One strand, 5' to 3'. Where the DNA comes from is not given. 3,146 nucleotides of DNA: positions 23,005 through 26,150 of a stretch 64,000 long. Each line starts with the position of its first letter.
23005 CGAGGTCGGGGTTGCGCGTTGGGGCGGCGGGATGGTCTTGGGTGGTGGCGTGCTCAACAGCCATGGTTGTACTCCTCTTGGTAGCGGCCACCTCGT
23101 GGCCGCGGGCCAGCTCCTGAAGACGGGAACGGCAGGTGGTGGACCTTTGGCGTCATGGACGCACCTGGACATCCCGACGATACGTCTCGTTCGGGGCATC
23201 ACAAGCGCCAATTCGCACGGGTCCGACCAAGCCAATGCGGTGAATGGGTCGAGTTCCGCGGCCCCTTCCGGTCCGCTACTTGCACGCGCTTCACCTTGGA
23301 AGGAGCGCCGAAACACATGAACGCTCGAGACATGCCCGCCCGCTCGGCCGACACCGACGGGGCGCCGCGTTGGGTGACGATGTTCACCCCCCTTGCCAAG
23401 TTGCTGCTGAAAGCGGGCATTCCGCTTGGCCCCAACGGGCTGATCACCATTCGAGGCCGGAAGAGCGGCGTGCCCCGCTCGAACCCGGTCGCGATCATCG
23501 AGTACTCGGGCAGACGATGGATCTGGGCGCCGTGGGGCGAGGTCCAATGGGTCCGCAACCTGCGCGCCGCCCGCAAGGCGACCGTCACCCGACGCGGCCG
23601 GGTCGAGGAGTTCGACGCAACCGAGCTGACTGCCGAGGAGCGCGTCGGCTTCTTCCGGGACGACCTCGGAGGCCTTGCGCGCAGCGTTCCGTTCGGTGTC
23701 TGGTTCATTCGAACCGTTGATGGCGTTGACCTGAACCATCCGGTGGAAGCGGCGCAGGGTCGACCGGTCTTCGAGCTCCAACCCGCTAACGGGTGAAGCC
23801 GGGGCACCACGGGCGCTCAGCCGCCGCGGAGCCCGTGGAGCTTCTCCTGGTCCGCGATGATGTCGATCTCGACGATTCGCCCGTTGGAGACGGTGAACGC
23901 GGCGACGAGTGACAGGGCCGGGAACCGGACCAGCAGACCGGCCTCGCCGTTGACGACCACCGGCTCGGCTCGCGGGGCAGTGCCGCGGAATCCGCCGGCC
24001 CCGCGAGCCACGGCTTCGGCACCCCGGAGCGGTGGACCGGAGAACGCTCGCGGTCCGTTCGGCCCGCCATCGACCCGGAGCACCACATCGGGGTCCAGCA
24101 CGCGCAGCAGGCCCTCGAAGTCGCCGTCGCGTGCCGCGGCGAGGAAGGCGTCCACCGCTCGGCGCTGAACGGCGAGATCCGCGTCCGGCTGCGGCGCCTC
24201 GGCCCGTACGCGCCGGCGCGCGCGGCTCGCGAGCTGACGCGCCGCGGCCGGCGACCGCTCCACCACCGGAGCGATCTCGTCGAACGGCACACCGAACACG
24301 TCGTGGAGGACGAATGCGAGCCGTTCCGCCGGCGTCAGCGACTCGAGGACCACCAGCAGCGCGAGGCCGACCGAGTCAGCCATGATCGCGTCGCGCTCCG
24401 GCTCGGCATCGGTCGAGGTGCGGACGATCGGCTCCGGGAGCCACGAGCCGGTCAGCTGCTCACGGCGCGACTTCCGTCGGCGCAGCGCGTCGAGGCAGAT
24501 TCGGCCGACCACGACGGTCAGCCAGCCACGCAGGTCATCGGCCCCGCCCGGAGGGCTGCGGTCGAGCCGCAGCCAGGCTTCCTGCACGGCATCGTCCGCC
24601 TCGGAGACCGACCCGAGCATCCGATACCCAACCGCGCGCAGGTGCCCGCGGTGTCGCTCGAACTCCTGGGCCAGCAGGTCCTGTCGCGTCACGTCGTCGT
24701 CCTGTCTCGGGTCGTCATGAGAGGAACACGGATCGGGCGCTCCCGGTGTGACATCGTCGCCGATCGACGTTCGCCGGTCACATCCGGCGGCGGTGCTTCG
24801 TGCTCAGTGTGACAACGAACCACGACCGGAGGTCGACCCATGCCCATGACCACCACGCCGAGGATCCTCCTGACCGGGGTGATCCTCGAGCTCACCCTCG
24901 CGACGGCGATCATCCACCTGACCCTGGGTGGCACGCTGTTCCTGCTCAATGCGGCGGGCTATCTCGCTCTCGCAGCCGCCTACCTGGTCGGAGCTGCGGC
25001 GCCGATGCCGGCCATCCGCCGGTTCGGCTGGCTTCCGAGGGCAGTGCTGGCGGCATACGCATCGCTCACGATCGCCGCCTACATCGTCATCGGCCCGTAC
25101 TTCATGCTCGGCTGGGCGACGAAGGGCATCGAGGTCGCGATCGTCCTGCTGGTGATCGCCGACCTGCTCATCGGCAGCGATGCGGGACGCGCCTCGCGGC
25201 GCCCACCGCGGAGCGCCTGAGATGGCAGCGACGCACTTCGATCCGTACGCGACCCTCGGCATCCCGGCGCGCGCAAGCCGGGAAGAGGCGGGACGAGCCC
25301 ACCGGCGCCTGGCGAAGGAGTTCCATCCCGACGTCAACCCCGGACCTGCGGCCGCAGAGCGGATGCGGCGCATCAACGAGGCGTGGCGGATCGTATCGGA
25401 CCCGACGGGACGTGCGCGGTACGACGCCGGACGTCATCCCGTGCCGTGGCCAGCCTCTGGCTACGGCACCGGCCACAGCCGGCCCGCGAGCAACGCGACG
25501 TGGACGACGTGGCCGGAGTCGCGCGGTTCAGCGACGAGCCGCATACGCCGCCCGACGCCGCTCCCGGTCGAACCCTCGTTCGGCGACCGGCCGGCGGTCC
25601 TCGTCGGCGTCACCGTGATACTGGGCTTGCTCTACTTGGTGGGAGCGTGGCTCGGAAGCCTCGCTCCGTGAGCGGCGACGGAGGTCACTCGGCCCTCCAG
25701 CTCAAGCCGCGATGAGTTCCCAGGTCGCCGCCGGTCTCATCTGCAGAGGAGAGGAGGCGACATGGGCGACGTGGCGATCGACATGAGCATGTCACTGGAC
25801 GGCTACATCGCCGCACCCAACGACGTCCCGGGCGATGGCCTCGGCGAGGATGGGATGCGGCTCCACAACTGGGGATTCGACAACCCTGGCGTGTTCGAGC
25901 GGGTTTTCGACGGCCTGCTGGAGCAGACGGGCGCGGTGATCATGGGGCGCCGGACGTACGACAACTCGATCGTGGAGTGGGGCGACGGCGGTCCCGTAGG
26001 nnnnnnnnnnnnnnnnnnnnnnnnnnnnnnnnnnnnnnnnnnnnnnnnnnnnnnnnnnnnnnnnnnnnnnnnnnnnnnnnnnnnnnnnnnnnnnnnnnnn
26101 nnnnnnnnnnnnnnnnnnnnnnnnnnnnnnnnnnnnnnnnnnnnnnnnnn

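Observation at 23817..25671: ECF41 sigma factor with matching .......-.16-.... promoters on both strands, driving a membrane-protein / J-domain operon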

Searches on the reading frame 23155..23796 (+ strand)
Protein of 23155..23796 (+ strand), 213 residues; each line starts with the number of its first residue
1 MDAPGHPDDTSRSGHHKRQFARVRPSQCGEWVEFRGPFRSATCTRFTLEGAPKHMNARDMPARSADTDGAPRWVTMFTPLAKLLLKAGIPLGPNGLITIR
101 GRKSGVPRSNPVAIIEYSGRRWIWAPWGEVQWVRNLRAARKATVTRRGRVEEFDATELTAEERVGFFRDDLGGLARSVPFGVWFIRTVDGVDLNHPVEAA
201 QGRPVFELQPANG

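Call 3: search_protein_families(library=pfam, proteins=[window:23155-23796:+], max_evalue=0.01)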
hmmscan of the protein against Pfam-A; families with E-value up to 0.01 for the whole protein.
window:23155-23796:+ (213 aa): 1 family
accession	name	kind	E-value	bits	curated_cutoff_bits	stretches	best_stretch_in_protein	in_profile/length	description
PF04075.20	F420H2_quin_red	-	5e-09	36.8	22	1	92-168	23-103/130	F420H(2)-dependent quinone reductase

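Call 4: search_protein_families(library=ncbifam, proteins=[window:23155-23796:+], max_evalue=0.01)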
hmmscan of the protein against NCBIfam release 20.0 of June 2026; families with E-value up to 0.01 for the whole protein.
window:23155-23796:+ (213 aa): 1 family
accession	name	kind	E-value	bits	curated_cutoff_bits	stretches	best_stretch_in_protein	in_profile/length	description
TIGR00026.1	hi_GC_TIGR00026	subfamily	8.4e-13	49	46.35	1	92-164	7-81/111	nitroreductase family deazaflavin-dependent oxidoreductase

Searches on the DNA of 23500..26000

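Call 45: search_rna_families(source=window, start=23500, end=26000, threshold=evalue, max_evalue=1)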
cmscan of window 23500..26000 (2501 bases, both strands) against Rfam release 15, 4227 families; matches with E-value up to 1: 0.
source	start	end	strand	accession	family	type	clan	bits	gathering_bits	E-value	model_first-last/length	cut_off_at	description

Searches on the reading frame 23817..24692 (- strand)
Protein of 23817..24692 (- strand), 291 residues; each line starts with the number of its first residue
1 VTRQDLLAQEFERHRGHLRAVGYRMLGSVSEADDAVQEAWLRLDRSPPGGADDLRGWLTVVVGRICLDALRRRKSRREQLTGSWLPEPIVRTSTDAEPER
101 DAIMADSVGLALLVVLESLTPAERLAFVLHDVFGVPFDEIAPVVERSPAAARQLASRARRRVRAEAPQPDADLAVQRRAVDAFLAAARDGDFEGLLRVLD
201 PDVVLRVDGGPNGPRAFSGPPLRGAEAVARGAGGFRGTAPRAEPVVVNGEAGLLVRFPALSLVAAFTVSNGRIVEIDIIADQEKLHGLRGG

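Call 3: search_protein_families(library=pfam, proteins=[window:23817-24692:-], max_evalue=0.01)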
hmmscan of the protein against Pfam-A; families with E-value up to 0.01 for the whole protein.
window:23817-24692:- (291 aa): 5 families
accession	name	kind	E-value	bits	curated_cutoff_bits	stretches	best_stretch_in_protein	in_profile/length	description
PF04542.20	Sigma70_r2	-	1.3e-12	47.7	24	1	11-75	2-70/71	Sigma-70 region 2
PF08281.18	Sigma70_r4_2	-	2.5e-10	40.3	25.7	1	111-161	3-53/54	Sigma-70, region 4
PF12680.13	SnoaL_2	-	3.6e-06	28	27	1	180-248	1-63/102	SnoaL-like domain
PF04545.22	Sigma70_r4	-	0.00035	20.5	24.1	1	115-163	1-49/50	Sigma-70, region 4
PF22233.2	PhyR_sigma-like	-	0.0082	16.4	27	0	116-160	1-45/50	Response regulator PhyR, sigma-like domain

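Call 4: search_protein_families(library=ncbifam, proteins=[window:23817-24692:-], max_evalue=0.01)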
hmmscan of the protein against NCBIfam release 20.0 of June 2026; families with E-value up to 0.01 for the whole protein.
window:23817-24692:- (291 aa): 50 families (the best 25 are shown)
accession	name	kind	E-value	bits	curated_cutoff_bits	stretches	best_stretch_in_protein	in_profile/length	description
NF007214.0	PRK09636.1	subfamily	8.7e-83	277.9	271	1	6-288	5-289/293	RNA polymerase sigma factor SigJ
TIGR02957.1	SigX4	subfamily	1.3e-73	247.6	323.25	1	9-288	1-280/281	RNA polymerase sigma-70 factor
NF007213.0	PRK09635.1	equivalog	1.7e-56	191.5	317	1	1-289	1-284/290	RNA polymerase sigma factor SigI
NF006089.0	PRK08241.1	subfamily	2.2e-30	105.9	240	1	4-206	21-249/343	RNA polymerase subunit sigma-70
TIGR02960.1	SigX5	hypoth_equivalog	5.4e-26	91.5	264.75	1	7-206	7-236/322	RNA polymerase sigma-70 factor, TIGR02960 family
TIGR02937.1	sigma70-ECF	superfamily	3.8e-17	62.4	42.9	1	6-164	2-163/165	sigma-70 family RNA polymerase sigma factor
NF058625.1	sigma_PG0214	equivalog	1.1e-15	57.7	130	1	8-166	7-161/170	GFO_1088 family ECF-type sigma factor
NF007225.0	PRK09643.1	equivalog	4.9e-14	52.5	190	1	8-165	30-181/204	RNA polymerase sigma factor SigM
NF004113.0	PRK05602.1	equivalog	1.4e-12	47.7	208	1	12-165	52-200/211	RNA polymerase sigma factor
NF007229.0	PRK09647.1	equivalog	1.9e-12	47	265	1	13-166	52-202/220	RNA polymerase sigma factor SigE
TIGR02983.1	SigE-fam_strep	subfamily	1e-11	45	141.55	1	6-168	7-160/162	SigE family RNA polymerase sigma factor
NF009176.0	PRK12524.1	equivalog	2e-11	44.1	264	1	19-165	40-183/196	RNA polymerase sigma factor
NF009166.1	PRK12513.1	equivalog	2.5e-09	37.1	206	1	11-150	28-170/193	RNA polymerase sigma factor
NF008888.0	PRK11922.1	equivalog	5e-09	36.1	204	1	27-165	52-195/231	RNA polymerase sigma factor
NF005448.0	PRK07037.1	equivalog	9.2e-08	31.8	190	1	4-159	11-164/186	RNA polymerase factor sigma-70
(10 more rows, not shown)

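Call 7: find_related_loci(query=window:23817-24692:-, collection=genome_contigs, flank=4000)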
Query window:23817-24692:- (291 aa) in genome_contigs; peptide patterns used: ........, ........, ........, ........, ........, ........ (x = any residue, [..] = any of these).
600 stretches matched a pattern (row limit reached: there are more); 515 encode a relative of the query (tblastn E <= 1e-3); the best 80 are kept; 80 distinct loci.
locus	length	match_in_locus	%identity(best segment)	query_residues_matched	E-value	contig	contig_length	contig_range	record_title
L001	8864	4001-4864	86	1-288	8e-156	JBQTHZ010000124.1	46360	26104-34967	MAG: Chloroflexota bacterium isolate SAR144 c_000000109582, whole genome shotgun sequence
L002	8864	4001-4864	88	1-288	8e-155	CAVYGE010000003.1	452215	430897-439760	MAG: uncultured Chloroflexia bacterium isolate MFD01275.bin.2.46 genome assembly, contig: contig_3404, whole genome shot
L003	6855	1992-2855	86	1-288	7e-147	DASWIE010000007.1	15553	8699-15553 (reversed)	MAG TPA_asm: Candidatus Limnocylindria bacterium isolate SMAG_U2860 k141_1865030, whole genome shotgun sequence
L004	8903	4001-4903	61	1-288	9e-102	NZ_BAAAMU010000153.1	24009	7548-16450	Nonomuraea maheshkhaliensis strain JCM 13929 sequence153, whole genome shotgun sequence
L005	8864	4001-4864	61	1-288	1e-99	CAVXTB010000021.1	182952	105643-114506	MAG: uncultured Actinomycetes bacterium isolate MFD04944.bin.2.197 genome assembly, contig: contig_82985, whole genome s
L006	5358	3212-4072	61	1-288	1e-98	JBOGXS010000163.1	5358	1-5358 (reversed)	MAG: Thermoleophilaceae bacterium isolate M3-S_metawrap_bin.54 k127_3293454, whole genome shotgun sequence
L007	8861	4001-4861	58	1-288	1e-98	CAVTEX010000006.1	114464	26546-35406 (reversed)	MAG: uncultured Thermoleophilaceae bacterium isolate MFD00962.bin.2.206 genome assembly, contig: contig_187359, whole ge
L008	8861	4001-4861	59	1-288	3e-98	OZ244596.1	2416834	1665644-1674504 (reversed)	MAG: Thermomicrobiales bacterium isolate e81edb58-735b-408c-bc13-81ad34402d01 genome assembly, chromosome: 2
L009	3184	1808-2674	57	1-289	3e-100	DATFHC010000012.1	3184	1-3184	MAG TPA_asm: Gaiellaceae bacterium isolate SMAG_U8679 k141_1763249, whole genome shotgun sequence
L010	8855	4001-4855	61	1-288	1e-97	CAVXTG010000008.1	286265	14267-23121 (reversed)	MAG: uncultured Actinomycetes bacterium isolate MFD05454.bin.2.277 genome assembly, contig: contig_18477, whole genome s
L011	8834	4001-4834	62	8-285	1e-97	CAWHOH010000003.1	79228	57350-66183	MAG: uncultured Actinomycetota bacterium isolate MFD01213.bin.3.552 genome assembly, contig: contig_14460, whole genome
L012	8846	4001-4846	60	4-288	8e-97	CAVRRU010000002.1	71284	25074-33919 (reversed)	MAG: uncultured Gaiellaceae bacterium isolate MFD04850.bin.1.232 genome assembly, contig: contig_137682, whole genome sh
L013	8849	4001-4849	60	1-285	6e-97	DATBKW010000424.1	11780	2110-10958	MAG TPA_asm: Solirubrobacteraceae bacterium isolate SMAG_U3956 k141_2574660, whole genome shotgun sequence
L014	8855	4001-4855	60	1-285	9e-97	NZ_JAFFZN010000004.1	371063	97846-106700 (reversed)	Streptomyces spirodelae strain DW4-2 4, whole genome shotgun sequence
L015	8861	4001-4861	59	1-291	1e-96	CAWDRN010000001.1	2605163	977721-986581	MAG: uncultured Alphaproteobacteria bacterium isolate MFD04463.bin.2.82 genome assembly, contig: contig_12415, whole gen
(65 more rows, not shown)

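Call 31: search_solved_structures(query=window:23817-24692:-, show_alignments=1)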
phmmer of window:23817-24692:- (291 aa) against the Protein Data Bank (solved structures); distinct sequences matched with E-value up to 0.001: 6.
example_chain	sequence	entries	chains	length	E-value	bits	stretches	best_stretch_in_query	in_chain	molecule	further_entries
5xe7_A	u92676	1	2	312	8.9e-49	169.4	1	8-285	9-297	ECF RNA polymerase sigma factor SigJ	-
7qh5_A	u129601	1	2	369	6.7e-13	51.6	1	5-202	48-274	RNA polymerase sigma factor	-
9m9d_F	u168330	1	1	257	5.8e-11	45.3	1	13-163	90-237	ECF RNA polymerase sigma factor SigE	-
9m9e_F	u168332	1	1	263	6.1e-11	45.2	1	13-163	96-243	ECF RNA polymerase sigma factor SigE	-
9m98_F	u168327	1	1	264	6.2e-11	45.2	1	13-163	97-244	ECF RNA polymerase sigma factor SigE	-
6jcy_F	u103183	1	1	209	4e-06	29.4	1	21-164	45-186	ECF RNA polymerase sigma factor SigH,ECF RNA polymerase sigma factor SigE,ECF RNA polymera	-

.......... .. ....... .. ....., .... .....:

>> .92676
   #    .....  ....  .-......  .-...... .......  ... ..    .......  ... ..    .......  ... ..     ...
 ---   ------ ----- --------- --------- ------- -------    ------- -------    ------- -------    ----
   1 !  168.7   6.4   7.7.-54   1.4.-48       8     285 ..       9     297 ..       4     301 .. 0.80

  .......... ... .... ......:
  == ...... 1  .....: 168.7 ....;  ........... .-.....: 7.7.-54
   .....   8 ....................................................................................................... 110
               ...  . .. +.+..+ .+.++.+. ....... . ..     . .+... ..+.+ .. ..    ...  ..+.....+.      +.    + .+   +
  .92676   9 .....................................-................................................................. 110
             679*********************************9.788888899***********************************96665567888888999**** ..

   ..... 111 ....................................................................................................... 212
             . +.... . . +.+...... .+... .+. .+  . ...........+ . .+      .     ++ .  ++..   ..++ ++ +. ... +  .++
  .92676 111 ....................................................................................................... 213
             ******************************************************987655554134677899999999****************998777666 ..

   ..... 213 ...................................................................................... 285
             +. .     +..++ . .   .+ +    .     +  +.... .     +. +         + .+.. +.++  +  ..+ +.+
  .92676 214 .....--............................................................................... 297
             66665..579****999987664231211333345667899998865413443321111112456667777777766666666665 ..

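Call 39: search_protein_families(library=pfam, proteins=[L003:1284-1838:-, L003:716-1237:-], max_evalue=1)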
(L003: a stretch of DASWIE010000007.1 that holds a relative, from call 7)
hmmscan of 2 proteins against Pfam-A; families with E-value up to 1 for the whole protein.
L003:1284-1838:- (184 aa): 1 family
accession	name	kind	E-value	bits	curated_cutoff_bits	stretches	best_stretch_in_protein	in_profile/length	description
PF04075.20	F420H2_quin_red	-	2.1e-09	38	22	1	40-113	22-98/130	F420H(2)-dependent quinone reductase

L003:716-1237:- (173 aa): 2 families
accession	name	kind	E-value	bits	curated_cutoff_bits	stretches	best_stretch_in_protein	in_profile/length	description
PF00226.36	DnaJ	-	1.5e-20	73.5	27.8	1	10-71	1-63/63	DnaJ domain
PF09850.14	DotU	-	0.81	9.7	27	0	97-147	159-202/205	Type VI secretion system protein DotU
